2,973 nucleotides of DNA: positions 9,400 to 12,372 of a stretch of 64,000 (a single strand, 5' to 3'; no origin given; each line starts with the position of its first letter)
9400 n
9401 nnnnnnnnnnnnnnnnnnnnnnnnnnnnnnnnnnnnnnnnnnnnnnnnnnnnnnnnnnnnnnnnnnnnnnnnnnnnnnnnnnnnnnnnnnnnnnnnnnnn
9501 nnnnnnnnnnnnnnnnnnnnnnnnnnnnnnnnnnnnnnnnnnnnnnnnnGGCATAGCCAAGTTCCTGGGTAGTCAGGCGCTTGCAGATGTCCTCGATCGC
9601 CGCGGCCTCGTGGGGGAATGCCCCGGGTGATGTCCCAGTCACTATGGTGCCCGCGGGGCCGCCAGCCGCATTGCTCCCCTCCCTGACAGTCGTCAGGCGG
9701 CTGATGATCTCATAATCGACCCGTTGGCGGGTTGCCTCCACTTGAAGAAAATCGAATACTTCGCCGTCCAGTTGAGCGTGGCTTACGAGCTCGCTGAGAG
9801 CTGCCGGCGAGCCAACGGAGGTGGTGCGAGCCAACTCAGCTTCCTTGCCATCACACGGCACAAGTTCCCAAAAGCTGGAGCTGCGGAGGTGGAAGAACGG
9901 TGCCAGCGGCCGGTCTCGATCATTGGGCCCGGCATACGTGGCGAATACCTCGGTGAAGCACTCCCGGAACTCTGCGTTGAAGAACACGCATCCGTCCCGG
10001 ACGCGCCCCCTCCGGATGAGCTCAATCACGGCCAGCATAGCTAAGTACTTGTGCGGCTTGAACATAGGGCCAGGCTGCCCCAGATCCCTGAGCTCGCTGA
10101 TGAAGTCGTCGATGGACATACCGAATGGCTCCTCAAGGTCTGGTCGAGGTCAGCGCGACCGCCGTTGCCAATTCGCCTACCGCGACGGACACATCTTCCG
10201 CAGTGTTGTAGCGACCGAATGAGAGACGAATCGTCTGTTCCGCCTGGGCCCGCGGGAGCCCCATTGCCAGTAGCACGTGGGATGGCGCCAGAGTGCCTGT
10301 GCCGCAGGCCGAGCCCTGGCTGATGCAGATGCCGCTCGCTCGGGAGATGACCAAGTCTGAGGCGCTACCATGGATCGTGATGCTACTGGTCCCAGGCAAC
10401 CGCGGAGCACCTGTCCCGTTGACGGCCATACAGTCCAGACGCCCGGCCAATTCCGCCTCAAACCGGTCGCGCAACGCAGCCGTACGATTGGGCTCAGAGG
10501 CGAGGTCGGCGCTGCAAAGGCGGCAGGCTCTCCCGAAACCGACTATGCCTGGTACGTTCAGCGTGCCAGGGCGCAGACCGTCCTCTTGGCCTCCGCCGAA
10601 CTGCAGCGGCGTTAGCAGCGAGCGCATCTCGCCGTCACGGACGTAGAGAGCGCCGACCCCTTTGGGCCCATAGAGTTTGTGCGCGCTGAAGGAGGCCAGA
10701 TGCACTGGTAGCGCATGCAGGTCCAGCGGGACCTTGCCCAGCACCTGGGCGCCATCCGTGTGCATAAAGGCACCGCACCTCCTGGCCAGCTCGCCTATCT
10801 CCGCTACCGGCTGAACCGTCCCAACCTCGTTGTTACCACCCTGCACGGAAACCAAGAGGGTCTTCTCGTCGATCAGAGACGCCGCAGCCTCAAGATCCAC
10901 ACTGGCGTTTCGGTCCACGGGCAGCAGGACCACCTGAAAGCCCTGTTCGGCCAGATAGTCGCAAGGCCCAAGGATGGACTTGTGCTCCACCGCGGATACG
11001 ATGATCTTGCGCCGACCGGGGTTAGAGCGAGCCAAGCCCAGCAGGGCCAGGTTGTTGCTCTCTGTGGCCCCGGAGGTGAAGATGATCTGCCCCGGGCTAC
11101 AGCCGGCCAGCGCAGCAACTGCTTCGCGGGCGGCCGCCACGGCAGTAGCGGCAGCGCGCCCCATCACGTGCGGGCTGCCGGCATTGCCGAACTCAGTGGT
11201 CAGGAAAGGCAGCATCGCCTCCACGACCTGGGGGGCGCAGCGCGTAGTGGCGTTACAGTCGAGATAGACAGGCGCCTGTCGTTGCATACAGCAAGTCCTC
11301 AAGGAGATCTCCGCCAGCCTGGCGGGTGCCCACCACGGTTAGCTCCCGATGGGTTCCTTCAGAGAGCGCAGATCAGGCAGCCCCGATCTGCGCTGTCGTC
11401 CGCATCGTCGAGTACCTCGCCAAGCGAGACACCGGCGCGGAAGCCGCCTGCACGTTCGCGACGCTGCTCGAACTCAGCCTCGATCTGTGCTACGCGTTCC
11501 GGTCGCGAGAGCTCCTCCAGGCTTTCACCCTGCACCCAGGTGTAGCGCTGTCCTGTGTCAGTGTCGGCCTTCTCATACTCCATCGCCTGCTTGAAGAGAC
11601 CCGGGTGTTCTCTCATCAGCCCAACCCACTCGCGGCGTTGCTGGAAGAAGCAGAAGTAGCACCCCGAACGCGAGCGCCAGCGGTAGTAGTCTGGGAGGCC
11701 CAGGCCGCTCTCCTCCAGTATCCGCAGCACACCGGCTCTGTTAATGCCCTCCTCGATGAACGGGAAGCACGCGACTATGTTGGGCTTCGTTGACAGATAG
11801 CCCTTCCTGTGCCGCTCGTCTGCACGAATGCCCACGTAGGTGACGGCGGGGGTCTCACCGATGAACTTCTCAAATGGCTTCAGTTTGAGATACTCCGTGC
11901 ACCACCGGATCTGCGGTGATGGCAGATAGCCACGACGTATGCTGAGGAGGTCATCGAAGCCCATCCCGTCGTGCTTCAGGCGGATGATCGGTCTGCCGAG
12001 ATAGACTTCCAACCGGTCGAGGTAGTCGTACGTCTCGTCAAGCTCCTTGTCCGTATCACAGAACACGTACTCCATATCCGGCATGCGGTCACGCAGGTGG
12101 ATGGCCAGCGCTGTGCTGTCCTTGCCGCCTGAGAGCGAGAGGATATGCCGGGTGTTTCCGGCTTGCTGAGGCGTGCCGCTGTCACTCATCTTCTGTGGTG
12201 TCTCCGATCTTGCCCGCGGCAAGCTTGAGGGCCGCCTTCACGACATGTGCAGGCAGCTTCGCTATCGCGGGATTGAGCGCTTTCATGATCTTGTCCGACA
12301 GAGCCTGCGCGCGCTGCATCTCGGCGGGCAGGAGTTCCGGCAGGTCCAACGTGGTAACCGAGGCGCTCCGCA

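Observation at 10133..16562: sspB-C-D-A-like gene order with an unusually small PAPS-reductase and a BrxC-sized ATPase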

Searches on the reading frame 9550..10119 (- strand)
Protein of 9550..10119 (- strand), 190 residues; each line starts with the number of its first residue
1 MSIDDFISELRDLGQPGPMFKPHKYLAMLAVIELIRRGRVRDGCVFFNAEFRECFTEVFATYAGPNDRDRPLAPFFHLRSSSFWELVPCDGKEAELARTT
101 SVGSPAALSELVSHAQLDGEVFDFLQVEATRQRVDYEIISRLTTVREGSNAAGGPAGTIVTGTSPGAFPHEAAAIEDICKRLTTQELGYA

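Call 12: search_protein_families(library=padloc, proteins=[window:9550-10119:-], max_evalue=0.01)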
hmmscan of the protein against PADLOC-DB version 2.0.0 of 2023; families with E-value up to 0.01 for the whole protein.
window:9550-10119:- (190 aa): 0 families

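Call 13: search_protein_families(library=pfam, proteins=[window:9550-10119:-], max_evalue=1)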
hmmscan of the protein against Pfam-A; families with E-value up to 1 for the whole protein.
window:9550-10119:- (190 aa): 0 families

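Call 15: search_solved_structures(query=window:9550-10119:-, max_evalue=10, show_alignments=2)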
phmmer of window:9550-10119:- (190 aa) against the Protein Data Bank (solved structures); distinct sequences matched with E-value up to 10: 1.
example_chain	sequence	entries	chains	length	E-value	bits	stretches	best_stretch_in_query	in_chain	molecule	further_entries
8h0l_A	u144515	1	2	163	1.9e-17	67.1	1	20-133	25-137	SBDHga1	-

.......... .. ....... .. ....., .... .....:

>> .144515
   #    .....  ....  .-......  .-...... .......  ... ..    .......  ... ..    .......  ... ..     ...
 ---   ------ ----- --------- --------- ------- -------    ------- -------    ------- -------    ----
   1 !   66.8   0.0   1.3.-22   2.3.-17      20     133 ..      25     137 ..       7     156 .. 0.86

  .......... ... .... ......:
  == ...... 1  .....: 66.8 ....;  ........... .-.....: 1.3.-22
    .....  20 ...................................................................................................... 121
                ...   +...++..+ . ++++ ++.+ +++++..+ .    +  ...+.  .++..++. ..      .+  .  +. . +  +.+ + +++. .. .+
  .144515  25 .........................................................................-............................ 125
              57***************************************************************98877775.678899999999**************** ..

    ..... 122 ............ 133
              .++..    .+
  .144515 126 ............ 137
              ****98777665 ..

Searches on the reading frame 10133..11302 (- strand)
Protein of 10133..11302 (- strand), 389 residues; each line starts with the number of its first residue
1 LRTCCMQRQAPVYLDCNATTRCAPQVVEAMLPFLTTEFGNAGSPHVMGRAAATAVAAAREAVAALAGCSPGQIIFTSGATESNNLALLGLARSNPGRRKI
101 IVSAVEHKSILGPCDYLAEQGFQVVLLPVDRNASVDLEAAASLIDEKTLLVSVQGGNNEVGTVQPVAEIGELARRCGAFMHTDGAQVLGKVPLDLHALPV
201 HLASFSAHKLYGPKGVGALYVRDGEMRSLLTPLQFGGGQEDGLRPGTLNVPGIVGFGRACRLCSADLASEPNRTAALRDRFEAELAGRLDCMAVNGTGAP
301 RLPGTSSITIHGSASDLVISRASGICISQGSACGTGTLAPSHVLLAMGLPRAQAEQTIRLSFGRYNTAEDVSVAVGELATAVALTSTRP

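Call 4: search_protein_families(library=pfam, proteins=[window:10133-11302:-], max_evalue=0.01)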
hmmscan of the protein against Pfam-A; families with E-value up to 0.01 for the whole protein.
window:10133-11302:- (389 aa): 2 families
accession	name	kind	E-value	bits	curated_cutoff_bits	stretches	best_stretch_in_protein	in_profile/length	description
PF00266.25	Aminotran_5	-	4.4e-78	263.3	21.5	1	12-372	1-369/371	Aminotransferase class-V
PF01212.27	Beta_elim_lyase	-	9.5e-05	22.3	27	1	51-187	30-172/288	Beta-eliminating lyase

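Call 5: search_protein_families(library=padloc, proteins=[window:10133-11302:-], max_evalue=0.01)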
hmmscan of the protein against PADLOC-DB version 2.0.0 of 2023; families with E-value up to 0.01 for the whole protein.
window:10133-11302:- (389 aa): 2 families
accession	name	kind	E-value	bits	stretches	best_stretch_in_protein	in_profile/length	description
PDLC02759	SspA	-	2e-135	449.9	1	13-382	1-370/374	SspA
PDLC02657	DndA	-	6.5e-135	448.2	1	12-380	1-370/372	DndA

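Call 6: search_protein_families(library=ncbifam, proteins=[window:10133-11302:-], max_evalue=0.01)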
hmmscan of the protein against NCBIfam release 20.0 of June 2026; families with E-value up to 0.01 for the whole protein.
window:10133-11302:- (389 aa): 29 families (the best 25 are shown)
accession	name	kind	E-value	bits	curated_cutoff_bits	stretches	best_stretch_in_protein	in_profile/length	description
TIGR03402.1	FeS_nifS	equivalog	3e-121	404.8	530.75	1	12-382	1-370/379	cysteine desulfurase NifS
TIGR03235.1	DNA_S_dndA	equivalog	1.7e-111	373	480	1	13-361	1-352/353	cysteine desulfurase DndA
NF010611.0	PRK14012.1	equivalog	3.2e-101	339.2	548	1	9-382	4-379/406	IscS subfamily cysteine desulfurase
TIGR02006.1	IscS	equivalog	2e-99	333.3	643.2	1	10-382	3-375/402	IscS subfamily cysteine desulfurase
TIGR03403.1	nifS_epsilon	equivalog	3e-83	279.8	587.7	1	12-382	1-373/382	NifS family cysteine desulfurase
NF002806.0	PRK02948.1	subfamily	7.1e-79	265.5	304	1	12-379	2-369/381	IscS subfamily cysteine desulfurase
TIGR01979.1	sufS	subfamily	3.5e-46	157.9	475.1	1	9-378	17-395/403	SufS family cysteine desulfurase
TIGR01977.1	am_tr_V_EF2568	hypoth_equivalog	4.4e-41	141.2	377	1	12-376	1-371/376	cysteine desulfurase family protein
NF041166.1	f2_encap_cargo1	exception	1.3e-38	133.5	800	1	12-237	247-475/623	family 2A encapsulin nanocompartment cargo protein cysteine desulfurase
NF008126.0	PRK10874.1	equivalog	4.4e-36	124.9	607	1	9-384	18-398/401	cysteine desulfurase CsdA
TIGR03392.1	FeS_syn_CsdA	equivalog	3.5e-34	118.6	493.6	1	9-384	15-395/398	cysteine desulfurase CsdA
NF006791.0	PRK09295.1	equivalog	5.6e-32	111.3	661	1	10-237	23-253/406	cysteine desulfurase SufS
TIGR01976.1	am_tr_V_VC1184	hypoth_equivalog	6.7e-30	104.7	352.35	1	10-231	18-241/401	cysteine desulfurase-like protein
NF040779.1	Sec_lyase_SclA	exception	3.7e-25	88.6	525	1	12-238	1-227/378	selenocysteine lyase SclA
TIGR04343.1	egtE_PLP_lyase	equivalog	2.4e-24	85.8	400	1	9-230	12-224/370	ergothioneine biosynthesis PLP-dependent enzyme EgtE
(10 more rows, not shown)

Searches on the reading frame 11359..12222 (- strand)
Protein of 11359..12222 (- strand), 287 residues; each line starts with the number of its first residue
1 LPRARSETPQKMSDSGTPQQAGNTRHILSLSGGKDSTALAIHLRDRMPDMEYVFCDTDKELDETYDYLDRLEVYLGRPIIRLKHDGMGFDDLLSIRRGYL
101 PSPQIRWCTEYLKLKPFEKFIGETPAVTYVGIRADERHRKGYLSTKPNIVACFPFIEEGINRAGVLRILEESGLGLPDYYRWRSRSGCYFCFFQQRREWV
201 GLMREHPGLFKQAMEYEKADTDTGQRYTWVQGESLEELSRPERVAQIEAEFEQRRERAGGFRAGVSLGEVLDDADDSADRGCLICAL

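Call 4: search_protein_families(library=pfam, proteins=[window:11359-12222:-], max_evalue=0.01)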
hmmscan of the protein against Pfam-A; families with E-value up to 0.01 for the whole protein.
window:11359-12222:- (287 aa): 1 family
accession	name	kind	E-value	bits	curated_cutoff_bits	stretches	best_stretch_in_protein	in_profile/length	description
PF01507.26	PAPS_reduct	-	9.6e-09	35.9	22.5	1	26-140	2-116/175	Phosphoadenosine phosphosulfate reductase domain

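Call 5: search_protein_families(library=padloc, proteins=[window:11359-12222:-], max_evalue=0.01)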
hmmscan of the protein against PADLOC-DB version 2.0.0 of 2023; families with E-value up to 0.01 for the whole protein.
window:11359-12222:- (287 aa): 4 families
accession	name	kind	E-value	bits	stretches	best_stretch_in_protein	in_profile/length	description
PDLC02782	SspD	-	3.1e-109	363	1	25-286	1-276/277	SspD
PDLC02510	BrxP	-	2.8e-08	30.4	1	27-197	136-319/779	BrxP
PDLC02662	DndC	-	2.6e-06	24.7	1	96-124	117-146/481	DndC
PDLC02661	DndC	-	1.2e-05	22.6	1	96-124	113-142/468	DndC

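Call 6: search_protein_families(library=ncbifam, proteins=[window:11359-12222:-], max_evalue=0.01)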
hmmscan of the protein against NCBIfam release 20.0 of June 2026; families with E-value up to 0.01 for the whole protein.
window:11359-12222:- (287 aa): 8 families
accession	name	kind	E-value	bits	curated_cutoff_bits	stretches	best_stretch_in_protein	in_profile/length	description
NF010367.0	PRK13795.1-2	equivalog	6.3e-14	51.3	456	1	27-263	246-489/584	hypothetical protein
NF006351.0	PRK08576.1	equivalog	9.2e-13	47.6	290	1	22-206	233-415/436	hypothetical protein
NF006327.0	PRK08557.1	equivalog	1.4e-10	40.5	366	1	28-213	186-376/415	hypothetical protein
NF010368.0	PRK13795.1-3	equivalog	1.5e-09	36.7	588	1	27-221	251-450/635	hypothetical protein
NF005316.0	PRK06850.1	equivalog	3.6e-05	22.7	536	1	97-124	121-149/505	hypothetical protein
TIGR03183.1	DNA_S_dndC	equivalog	0.00077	18.5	290.4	1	96-124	104-133/447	DNA phosphorothioation system sulfurtransferase DndC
NF010369.0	PRK13795.1-4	equivalog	0.0011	17.2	1086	1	28-218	256-456/633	hypothetical protein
NF010366.0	PRK13795.1-1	equivalog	0.0042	15.3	745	0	28-140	271-387/667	hypothetical protein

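Call 17: search_solved_structures(query=window:11359-12222:-, max_evalue=0.01)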
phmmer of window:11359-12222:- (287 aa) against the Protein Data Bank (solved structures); distinct sequences matched with E-value up to 0.01: 1.
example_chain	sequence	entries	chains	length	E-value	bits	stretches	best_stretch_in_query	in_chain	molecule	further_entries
21fy_C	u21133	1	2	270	3.9e-09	39.3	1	56-214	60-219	PptA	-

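Call 40: find_homologous_proteins(query=window:11362-12189:-, max_evalue=0.00001)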
Query window:11362-12189:- (276 aa): 8000 proteins with E <= 0.00001 among 8000 candidates; the best 120 are listed.
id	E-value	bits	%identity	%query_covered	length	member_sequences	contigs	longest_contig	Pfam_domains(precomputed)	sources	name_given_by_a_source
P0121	2.8e-188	642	100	100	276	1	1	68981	PF01507.26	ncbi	ncbi:MAG: phosphoadenosine phosphosulfate reductase family protein [Armatimonadia bacterium]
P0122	1.4e-147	508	80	99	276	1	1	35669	PF01507.26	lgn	-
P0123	6.0e-134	464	70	98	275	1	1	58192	PF01507.26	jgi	-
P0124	5.8e-132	457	67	100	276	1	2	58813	PF01507.26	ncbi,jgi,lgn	-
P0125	1.5e-130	453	67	100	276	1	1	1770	PF01507.26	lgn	-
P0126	1.6e-129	449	68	96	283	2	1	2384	PF01507.26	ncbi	-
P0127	2.4e-128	445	65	100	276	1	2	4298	PF01507.26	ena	-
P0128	8.5e-128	444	68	95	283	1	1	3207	PF01507.26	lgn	-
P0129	3.8e-127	441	69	100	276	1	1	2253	PF01507.26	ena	-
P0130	6.5e-127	441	65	100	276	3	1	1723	PF01507.26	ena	-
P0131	1.1e-126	440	67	97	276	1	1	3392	PF01507.26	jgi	jgi:hypothetical protein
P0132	6.2e-126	437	66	100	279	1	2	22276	PF01507.26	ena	-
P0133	1.1e-125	437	68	97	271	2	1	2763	PF01507.26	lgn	-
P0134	1.2e-125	436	66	96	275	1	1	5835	PF01507.26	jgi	jgi:hypothetical protein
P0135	1.7e-125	436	70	95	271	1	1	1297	PF01507.26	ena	-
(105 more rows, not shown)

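Call 60: predict_structure(alignment_id=A2)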
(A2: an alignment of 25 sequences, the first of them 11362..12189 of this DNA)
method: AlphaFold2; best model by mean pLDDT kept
length: 276 residues; sequences in the alignment: 25
mean_pLDDT: 77.7   pTM: 0.76
mean pLDDT of the five models: 77.7, 76.0, 75.1, 74.4, 73.7
residues with pLDDT >= 90: 97; 70-90: 110; 50-70: 30; < 50: 39
segments of 3 or more residues with pLDDT < 50: 1-10, 248-276
pLDDT, mean of each block of 10 residues (from residue 1): 41 87 92 93 90 94 97 84 75 71 91 94 76 88 94 92 88 71 73 86 77 65 84 88 60 41 35 34
secondary structure, 60 per line:
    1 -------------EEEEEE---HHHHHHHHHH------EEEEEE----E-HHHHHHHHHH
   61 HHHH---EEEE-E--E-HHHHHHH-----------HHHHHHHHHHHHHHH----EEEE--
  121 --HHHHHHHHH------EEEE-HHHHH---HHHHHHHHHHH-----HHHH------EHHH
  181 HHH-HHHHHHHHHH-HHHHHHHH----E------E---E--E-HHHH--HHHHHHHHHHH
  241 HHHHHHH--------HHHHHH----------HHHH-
elements in order: E14-19 H23-32 E39-44 H51-64 E68-71 H78-84 H96-110 E115-118 H123-131 E138-141 H143-147 H151-161 H167-170 H178-183 H185-194 H196-203 H224-227 H230-247 H256-261 H272-275

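Call 62: fold_search(model_id=the predicted structure, library=pdb)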
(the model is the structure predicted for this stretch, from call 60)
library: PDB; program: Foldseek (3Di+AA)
matches with E <= 10: 1613; with E <= 0.001: 63
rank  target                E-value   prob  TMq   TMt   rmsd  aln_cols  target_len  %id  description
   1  1sur                  2.1e-06  1.00  0.48  0.60   3.8       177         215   15  PHOSPHO-ADENYLYL-SULFATE REDUCTASE (released 1999-05-11)
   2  2o8v_A                4.0e-06  1.00  0.49  0.58   3.7       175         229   16  PAPS reductase in a covalent complex with thioredoxin C35A (released 2007-03-27)
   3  6vpu_A                4.3e-06  1.00  0.48  0.59   3.7       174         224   18  1.90 Angstrom Resolution Crystal Structure Phosphoadenosine Phosphosulfate Reductase (CysH) from Vibrio vulnificus (released 2021-02-10)
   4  2hma                  5.4e-06  1.00  0.37  0.30   5.3       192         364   20  The Crystal Structure of tRNA (5-Methylaminomethyl-2-Thiouridylate)-Methyltransferase TrmU from Streptococcus pneumoniae (released 2006-08-08)
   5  6vpu_F                6.1e-06  1.00  0.48  0.57   4.1       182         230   16  1.90 Angstrom Resolution Crystal Structure Phosphoadenosine Phosphosulfate Reductase (CysH) from Vibrio vulnificus (released 2021-02-10)
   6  6vpu_H                6.5e-06  1.00  0.50  0.60   3.9       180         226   18  1.90 Angstrom Resolution Crystal Structure Phosphoadenosine Phosphosulfate Reductase (CysH) from Vibrio vulnificus (released 2021-02-10)
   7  7rge                  6.9e-06  1.00  0.48  0.63   3.8       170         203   12  Crystal structure of phosphoadenylyl-sulfate (PAPS) reductase from Candida auris, phosphate complex (released 2021-07-28)
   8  2oq2_B                8.8e-06  1.00  0.47  0.51   3.9       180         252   15  Crystal structure of yeast PAPS reductase with PAP, a product complex (released 2008-01-15)
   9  6vpu_C                1.1e-05  1.00  0.46  0.59   3.8       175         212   17  1.90 Angstrom Resolution Crystal Structure Phosphoadenosine Phosphosulfate Reductase (CysH) from Vibrio vulnificus (released 2021-02-10)
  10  2oq2_C                1.3e-05  1.00  0.44  0.47   4.6       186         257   14  Crystal structure of yeast PAPS reductase with PAP, a product complex (released 2008-01-15)
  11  2oq2_A                1.3e-05  1.00  0.49  0.54   8.3       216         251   15  Crystal structure of yeast PAPS reductase with PAP, a product complex (released 2008-01-15)
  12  6vpu_E                1.9e-05  1.00  0.49  0.59   3.5       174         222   18  1.90 Angstrom Resolution Crystal Structure Phosphoadenosine Phosphosulfate Reductase (CysH) from Vibrio vulnificus (released 2021-02-10)
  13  6vpu_B                1.9e-05  1.00  0.48  0.56   3.9       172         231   18  1.90 Angstrom Resolution Crystal Structure Phosphoadenosine Phosphosulfate Reductase (CysH) from Vibrio vulnificus (released 2021-02-10)
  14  2goy_A                2.3e-05  1.00  0.49  0.60   3.6       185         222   16  Crystal structure of assimilatory adenosine 5'-phosphosulfate reductase with bound APS (released 2006-09-19)
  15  2oq2_D                2.9e-05  1.00  0.47  0.52   3.9       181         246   14  Crystal structure of yeast PAPS reductase with PAP, a product complex (released 2008-01-15)
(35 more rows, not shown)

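Call 69: search_solved_structures(query=A2, max_evalue=0.001, show_alignments=1)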
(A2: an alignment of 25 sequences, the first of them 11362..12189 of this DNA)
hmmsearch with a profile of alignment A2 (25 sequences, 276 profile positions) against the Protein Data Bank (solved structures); distinct sequences matched with E-value up to 0.001: 1.
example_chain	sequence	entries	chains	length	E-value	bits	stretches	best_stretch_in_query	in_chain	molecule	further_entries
21fy_C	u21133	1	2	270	2.3e-10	43.3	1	31-208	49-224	PptA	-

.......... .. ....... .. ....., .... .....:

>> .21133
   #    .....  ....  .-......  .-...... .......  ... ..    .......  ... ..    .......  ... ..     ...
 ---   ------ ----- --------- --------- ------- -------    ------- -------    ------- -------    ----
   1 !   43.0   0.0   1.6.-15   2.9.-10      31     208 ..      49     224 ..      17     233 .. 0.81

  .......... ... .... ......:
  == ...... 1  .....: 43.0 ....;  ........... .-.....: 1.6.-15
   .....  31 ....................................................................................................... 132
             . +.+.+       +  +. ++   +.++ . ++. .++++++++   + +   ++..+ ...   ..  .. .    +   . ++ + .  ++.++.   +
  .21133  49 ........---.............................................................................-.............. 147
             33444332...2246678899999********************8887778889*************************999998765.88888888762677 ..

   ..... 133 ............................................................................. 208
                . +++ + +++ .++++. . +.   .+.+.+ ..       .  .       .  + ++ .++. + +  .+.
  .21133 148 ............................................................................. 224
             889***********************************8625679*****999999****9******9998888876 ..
